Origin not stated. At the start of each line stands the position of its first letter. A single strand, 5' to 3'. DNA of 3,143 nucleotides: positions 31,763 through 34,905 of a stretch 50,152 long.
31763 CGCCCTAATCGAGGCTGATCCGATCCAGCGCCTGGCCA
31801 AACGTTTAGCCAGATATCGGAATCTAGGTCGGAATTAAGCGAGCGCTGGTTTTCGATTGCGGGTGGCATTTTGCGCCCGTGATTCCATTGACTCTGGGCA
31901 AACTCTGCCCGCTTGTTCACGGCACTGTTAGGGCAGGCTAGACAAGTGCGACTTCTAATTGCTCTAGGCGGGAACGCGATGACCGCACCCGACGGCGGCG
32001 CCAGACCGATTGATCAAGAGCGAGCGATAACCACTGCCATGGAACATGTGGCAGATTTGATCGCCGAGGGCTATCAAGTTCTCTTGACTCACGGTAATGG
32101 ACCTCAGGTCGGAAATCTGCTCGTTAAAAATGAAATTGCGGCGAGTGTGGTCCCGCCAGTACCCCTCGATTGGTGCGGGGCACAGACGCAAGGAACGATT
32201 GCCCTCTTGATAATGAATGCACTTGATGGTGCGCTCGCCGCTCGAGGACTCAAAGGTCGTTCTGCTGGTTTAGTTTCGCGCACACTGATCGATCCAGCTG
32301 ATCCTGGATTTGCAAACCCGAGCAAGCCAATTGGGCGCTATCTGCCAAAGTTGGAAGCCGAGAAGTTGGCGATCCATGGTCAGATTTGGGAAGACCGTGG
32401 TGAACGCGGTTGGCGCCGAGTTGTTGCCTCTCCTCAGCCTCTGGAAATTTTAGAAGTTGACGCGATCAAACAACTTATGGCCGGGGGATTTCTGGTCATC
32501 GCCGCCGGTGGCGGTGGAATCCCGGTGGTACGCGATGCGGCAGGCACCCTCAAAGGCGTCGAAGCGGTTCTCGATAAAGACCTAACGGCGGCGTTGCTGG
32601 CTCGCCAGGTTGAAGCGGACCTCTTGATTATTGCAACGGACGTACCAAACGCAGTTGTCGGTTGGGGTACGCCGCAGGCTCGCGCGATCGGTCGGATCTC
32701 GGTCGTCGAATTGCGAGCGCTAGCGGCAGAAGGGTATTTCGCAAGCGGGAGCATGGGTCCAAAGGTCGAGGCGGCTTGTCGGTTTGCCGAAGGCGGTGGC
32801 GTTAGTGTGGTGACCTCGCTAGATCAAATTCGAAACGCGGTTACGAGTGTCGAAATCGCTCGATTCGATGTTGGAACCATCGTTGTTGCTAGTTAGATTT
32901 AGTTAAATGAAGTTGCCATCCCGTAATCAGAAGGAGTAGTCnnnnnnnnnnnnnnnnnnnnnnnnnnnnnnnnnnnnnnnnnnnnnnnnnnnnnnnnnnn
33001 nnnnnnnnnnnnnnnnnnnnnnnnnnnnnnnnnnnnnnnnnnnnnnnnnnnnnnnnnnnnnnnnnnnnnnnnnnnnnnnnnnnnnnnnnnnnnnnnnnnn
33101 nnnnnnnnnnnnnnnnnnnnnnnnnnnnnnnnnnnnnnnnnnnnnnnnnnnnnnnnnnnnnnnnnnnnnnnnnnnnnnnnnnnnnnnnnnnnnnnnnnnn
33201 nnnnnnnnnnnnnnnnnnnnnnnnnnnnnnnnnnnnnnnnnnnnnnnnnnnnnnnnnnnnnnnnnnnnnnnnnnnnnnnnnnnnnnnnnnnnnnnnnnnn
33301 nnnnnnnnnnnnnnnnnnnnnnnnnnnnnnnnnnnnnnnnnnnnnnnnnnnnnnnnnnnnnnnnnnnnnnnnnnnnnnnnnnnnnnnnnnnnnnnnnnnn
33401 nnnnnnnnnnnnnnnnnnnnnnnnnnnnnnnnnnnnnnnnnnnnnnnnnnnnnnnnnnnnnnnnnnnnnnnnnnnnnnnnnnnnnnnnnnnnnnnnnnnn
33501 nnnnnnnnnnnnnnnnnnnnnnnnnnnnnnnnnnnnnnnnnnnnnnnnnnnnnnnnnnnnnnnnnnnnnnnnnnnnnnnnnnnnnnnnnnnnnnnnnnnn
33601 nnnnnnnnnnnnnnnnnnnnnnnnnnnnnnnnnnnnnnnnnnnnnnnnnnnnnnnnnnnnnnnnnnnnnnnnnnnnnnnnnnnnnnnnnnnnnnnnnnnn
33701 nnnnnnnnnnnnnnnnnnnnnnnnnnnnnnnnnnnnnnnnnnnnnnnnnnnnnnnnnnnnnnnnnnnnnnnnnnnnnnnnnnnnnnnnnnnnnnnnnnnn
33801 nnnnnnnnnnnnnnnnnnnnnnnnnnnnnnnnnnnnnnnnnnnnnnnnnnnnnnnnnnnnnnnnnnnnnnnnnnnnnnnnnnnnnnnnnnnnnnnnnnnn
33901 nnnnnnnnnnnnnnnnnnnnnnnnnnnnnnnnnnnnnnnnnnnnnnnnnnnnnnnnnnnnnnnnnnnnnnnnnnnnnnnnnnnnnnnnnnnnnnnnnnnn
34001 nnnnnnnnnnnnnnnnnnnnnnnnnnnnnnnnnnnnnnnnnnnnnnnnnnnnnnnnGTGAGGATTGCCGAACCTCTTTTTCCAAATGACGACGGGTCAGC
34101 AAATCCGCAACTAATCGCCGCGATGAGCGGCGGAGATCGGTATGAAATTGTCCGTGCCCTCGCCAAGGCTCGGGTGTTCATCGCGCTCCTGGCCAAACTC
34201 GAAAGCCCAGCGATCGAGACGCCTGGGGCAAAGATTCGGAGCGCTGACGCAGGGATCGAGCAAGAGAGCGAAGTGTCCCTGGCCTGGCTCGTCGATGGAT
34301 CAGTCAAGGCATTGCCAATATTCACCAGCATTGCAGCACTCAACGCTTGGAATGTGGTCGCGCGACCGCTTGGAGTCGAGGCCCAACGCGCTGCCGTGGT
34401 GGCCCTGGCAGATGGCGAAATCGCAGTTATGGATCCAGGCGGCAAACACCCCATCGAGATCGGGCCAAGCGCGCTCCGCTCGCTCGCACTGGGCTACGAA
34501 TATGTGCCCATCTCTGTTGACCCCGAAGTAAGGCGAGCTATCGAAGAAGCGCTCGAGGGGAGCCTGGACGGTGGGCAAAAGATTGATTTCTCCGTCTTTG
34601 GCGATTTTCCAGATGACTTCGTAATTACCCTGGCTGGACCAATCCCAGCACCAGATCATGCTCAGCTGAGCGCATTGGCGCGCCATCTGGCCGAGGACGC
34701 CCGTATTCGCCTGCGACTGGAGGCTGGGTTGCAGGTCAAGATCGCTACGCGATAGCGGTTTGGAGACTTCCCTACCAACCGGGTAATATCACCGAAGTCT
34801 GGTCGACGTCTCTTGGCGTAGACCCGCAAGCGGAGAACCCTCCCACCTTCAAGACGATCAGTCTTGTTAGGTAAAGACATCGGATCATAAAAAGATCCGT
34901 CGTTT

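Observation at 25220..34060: Six-gene block (HyuA, HyuB, type III CoA-transferase, fused AccD-AccA carboxyltransferase, carbamate kinase, AtzD/barbiturase-family amidohydrolase): candidate undescribed cyclic-amide/ureide catabolic pathway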

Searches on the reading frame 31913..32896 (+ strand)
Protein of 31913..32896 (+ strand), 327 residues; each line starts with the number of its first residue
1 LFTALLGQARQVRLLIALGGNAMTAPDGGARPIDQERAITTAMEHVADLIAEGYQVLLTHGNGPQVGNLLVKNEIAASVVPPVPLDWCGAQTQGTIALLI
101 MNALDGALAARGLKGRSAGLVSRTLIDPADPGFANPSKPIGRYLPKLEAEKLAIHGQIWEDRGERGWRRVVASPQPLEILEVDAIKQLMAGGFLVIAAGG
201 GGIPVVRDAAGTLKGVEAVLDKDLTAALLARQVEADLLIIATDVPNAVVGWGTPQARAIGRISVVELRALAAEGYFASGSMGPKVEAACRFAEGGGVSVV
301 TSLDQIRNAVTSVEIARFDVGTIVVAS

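Call 3: search_protein_families(library=pfam, proteins=[window:31913-32896:+])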
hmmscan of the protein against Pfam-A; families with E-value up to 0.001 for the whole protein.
window:31913-32896:+ (327 aa): 1 family
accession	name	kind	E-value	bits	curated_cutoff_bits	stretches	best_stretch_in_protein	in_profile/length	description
PF00696.33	AA_kinase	-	1.8e-27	97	24.9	1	13-300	2-231/234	Amino acid kinase family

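Call 4: search_protein_families(library=ncbifam, proteins=[window:31913-32896:+])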
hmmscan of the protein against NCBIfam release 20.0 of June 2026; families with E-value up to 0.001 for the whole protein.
window:31913-32896:+ (327 aa): 10 families
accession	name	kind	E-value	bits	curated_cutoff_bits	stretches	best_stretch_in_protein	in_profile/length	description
TIGR00746.1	arcC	equivalog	4e-95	318.4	358.25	1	13-311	2-300/309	carbamate kinase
NF009007.0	PRK12352.1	subfamily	1.3e-89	300.2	266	1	13-312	4-307/316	carbamate kinase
NF009008.0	PRK12354.1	subfamily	6.4e-83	278.4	361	1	13-312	2-292/308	carbamate kinase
NF006926.0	PRK09411.1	equivalog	1.7e-60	204.7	416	1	13-309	3-286/297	carbamate kinase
TIGR00761.1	argB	equivalog_domain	6.1e-10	39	151.3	1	201-299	135-229/231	acetylglutamate kinase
NF010661.0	PRK14058.1-3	equivalog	1.6e-07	30.7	251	0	180-311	139-260/283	acetylglutamate/acetylaminoadipate kinase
TIGR01027.1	proB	equivalog_domain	1.3e-05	24.6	186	1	221-311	144-239/363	glutamate 5-kinase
NF010659.0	PRK14058.1-1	equivalog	2.7e-05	23.4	223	1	199-311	148-256/267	[LysW]-aminoadipate kinase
TIGR00656.1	asp_kin_monofn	equivalog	0.00031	19.9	402.25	1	223-274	161-214/407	aspartate kinase, monofunctional class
NF005160.0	PRK06635.2-4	equivalog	0.00074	18.4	657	0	222-274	151-205/392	aspartate kinase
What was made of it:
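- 31946..32896 (+): Carbamate kinase. TIGR00746 scores 318, below its cut-off of 358 (call 4).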

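Call 37: search_solved_structures(query=window:31946-32896:+, show_alignments=1)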
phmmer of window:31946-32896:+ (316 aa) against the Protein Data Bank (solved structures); distinct sequences matched with E-value up to 0.001: 9.
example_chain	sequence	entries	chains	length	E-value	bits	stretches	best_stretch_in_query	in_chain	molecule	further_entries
1e19_A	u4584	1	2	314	1.8e-69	237.5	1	2-294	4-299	CARBAMATE KINASE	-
1b7b_A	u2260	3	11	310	7.5e-69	235.5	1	2-296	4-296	CARBAMATE KINASE | CARBAMATE KINASE 1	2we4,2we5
3kzf_A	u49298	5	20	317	7.8e-69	235.4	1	3-298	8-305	Carbamate kinase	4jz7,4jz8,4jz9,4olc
2e9y_A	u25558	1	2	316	2.2e-64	220.8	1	4-299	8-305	Carbamate kinase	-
8crv_A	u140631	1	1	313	9.9e-58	199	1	1-295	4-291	Carbamate kinase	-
4axs_A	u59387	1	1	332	9e-46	159.7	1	2-300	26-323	CARBAMATE KINASE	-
2buf_A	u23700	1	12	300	8.7e-06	28.4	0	163-313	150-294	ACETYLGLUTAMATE KINASE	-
2jj4_A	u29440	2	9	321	1.3e-05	27.9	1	189-315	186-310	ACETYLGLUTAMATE KINASE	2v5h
7nlf_A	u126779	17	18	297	0.00084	21.9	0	173-293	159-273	Acetylglutamate kinase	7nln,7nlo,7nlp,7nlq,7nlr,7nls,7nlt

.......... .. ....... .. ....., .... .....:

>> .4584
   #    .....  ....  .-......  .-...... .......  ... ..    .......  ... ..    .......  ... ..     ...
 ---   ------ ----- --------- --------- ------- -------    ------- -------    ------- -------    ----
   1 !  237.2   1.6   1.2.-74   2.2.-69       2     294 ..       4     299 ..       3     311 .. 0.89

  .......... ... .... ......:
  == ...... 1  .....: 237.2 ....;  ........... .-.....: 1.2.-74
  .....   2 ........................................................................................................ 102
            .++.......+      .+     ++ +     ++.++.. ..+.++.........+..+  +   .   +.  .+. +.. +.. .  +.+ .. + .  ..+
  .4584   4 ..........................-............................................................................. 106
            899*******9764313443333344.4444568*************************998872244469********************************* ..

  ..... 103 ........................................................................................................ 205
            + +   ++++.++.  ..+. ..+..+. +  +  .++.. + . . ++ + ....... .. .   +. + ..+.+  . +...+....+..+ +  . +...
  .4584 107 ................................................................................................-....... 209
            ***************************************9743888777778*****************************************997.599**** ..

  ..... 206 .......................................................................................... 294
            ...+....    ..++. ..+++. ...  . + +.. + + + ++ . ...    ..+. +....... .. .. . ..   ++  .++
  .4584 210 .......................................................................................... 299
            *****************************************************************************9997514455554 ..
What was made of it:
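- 31946..32896 (+): By my reading of the call 37 alignment it is roughly 45% identical to Pyrococcus furiosus carbamate kinase, and it scores similarly to the Enterococcus enzyme.
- On Carbamate kinase: It scores 237 bits to Pyrococcus furiosus and Enterococcus faecalis carbamate kinases, against 28 bits to acetylglutamate kinase (call 37).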

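Call 67: find_homologous_proteins(query=window:31946-32896:+, max_evalue=1e-40)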
Query window:31946-32896:+ (316 aa): 7988 proteins with E <= 1e-40 among 8000 candidates; the best 120 are listed.
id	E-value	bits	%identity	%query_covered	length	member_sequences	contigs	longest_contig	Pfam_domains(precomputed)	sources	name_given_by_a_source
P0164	5.3e-191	651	100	97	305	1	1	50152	PF00696.34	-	-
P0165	5.2e-185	632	97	97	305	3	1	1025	PF00696.34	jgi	jgi:carbamate kinase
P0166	1.2e-183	627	96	97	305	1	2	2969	PF00696.34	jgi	jgi:carbamate kinase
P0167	1.1e-181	621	95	97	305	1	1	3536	PF00696.34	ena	-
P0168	1.3e-180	617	95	97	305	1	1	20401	PF00696.34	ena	-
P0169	1.4e-179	614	94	97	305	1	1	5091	PF00696.34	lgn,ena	-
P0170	2.3e-173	594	86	100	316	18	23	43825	PF00696.34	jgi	jgi:carbamate kinase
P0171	1.2e-172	591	86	100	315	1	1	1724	PF00696.34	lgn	-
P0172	2.5e-170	584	85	100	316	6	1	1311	PF00696.34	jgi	jgi:carbamate kinase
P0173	1.5e-169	581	86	100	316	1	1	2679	PF00696.34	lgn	-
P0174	6.9e-165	566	84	100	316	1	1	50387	PF00696.34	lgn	-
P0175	2.6e-164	564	86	97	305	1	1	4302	PF00696.34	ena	-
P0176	3.9e-163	560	84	100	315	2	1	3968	PF00696.34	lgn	-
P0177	5.4e-163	559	80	100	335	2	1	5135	PF00696.34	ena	-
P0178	9.3e-163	559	81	100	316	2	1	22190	PF00696.34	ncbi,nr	ncbi:MAG TPA: carbamate kinase [Candidatus Nanopelagicaceae bacterium]|nr:carbamate kinase [Candidat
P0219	2.3e-126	439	65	99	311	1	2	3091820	PF00696.34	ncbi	ncbi:carbamate kinase [Propionibacteriaceae bacterium G1746]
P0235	6.9e-126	438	67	95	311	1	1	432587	PF00696.34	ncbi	ncbi:carbamate kinase [Mariniluteicoccus flavus]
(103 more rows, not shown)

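Call 68: find_encoding_contigs(protein=P0219, flank=10000, max_places=1)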
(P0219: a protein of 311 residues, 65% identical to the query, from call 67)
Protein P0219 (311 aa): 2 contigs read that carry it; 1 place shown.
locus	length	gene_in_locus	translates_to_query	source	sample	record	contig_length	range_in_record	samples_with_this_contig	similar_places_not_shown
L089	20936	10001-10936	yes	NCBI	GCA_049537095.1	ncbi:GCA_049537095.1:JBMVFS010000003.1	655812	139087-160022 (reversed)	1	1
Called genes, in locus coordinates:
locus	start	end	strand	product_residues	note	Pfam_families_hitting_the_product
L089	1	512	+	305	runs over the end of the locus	PF00795:CN_hydrolase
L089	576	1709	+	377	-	PF09663:Amido_AtzD_TrzD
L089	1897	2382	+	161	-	-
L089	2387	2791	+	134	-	-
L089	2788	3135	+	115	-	-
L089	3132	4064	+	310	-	-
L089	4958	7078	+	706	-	PF05378:Hydant_A_N, PF01968:Hydantoinase_A, PF19278:Hydant_A_C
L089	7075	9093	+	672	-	PF02538:Hydantoinase_B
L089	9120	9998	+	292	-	PF05368:NmrA, PF13460:NAD_binding_10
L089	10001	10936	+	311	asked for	PF00696:AA_kinase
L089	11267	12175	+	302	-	PF00781:DAGK_cat, PF19279:YegS_C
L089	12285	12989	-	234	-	PF01638:HxlR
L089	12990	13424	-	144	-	PF00903:Glyoxalase (weak), PF22677:Ble-like_N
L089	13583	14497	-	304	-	PF00294:PfkB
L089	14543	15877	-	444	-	PF01554:MatE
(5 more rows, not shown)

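Call 69: find_encoding_contigs(protein=P0235, flank=10000, max_places=1)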
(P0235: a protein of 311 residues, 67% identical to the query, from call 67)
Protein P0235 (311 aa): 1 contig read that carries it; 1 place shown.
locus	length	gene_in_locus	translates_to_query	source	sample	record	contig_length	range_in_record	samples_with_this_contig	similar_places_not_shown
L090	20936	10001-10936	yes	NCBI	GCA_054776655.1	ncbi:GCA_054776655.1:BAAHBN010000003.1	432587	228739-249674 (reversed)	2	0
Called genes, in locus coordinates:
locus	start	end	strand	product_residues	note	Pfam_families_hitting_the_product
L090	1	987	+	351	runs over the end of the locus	PF02653:BPD_transp_2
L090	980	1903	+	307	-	PF02653:BPD_transp_2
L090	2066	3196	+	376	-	PF09663:Amido_AtzD_TrzD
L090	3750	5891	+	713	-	PF05378:Hydant_A_N, PF01968:Hydantoinase_A, PF19278:Hydant_A_C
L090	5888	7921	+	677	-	PF02538:Hydantoinase_B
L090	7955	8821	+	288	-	PF01370:Epimerase, PF05368:NmrA, PF13460:NAD_binding_10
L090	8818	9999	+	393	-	PF02515:CoA_transf_3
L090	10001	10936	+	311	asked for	PF00696:AA_kinase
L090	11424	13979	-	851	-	PF11897:DUF3417, PF00343:Phosphorylase, PF28476:GlgP_C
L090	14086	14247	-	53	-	-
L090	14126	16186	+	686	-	PF11896:GlgE_dom_N_S, PF21702:GLGE_C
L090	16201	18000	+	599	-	PF00128:Alpha-amylase, PF16657:Malt_amylase_C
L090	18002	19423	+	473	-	PF18085:Mak_N_cap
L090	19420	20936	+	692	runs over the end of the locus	PF02922:CBM_48, PF00128:Alpha-amylase (weak), PF02806:Alpha-amylase_C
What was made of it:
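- Carbamate kinase stays in the operon even when gene order is shuffled: HyuA-HyuB-NmrA-CK, and CoAT-CK (calls 68, 69).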

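Call 70: find_encoding_contigs(protein=P0178, flank=10000, max_places=1)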
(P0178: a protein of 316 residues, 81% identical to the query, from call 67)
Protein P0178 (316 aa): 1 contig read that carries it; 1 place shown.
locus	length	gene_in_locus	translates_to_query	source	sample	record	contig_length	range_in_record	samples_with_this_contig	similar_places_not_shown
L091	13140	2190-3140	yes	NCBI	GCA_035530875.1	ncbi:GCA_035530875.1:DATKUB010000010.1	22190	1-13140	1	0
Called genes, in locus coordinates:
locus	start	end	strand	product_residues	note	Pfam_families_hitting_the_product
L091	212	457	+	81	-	-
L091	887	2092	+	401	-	PF07690:MFS_1, PF05977:MFS_3, PF07690:MFS_1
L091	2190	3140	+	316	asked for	PF00696:AA_kinase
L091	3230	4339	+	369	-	PF09663:Amido_AtzD_TrzD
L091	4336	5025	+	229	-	PF07179:SseB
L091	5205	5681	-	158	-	-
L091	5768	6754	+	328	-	-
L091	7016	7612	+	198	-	PF05198:IF3_N, PF00707:IF3_C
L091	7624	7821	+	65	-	PF01632:Ribosomal_L35p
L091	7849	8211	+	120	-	PF00453:Ribosomal_L20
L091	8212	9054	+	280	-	PF22435:MRM3-like_sub_bind, PF08032:SpoU_sub_bind (weak), PF00588:SpoU_methylase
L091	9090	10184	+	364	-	PF02912:Phe_tRNA-synt_N, PF01409:tRNA-synt_2d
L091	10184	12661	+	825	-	PF01588:tRNA_bind, PF03483:B3_4, PF03484:B5, PF17759:tRNA_synthFbeta, PF03147:FDX-ACB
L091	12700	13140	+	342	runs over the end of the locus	PF01118:Semialdhyde_dh, PF22698:Semialdhyde_dhC_1, PF02774:Semialdhyde_dhC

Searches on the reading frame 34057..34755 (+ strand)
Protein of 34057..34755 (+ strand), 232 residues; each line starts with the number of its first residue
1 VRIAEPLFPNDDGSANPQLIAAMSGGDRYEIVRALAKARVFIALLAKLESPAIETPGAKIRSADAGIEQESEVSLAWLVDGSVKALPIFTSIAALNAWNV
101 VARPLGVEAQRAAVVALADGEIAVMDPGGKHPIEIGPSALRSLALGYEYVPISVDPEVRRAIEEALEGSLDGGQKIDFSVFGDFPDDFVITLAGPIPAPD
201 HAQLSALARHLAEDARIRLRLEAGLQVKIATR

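Call 3: search_protein_families(library=pfam, proteins=[window:34057-34755:+])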
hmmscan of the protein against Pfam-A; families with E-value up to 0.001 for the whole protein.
window:34057-34755:+ (232 aa): 1 family
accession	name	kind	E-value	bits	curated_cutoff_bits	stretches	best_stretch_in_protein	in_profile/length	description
PF07179.17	SseB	-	1.3e-13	51.7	21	1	23-141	8-123/124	SseB protein N-terminal domain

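Call 4: search_protein_families(library=ncbifam, proteins=[window:34057-34755:+])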
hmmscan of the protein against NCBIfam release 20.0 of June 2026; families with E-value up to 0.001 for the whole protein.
window:34057-34755:+ (232 aa): 0 families
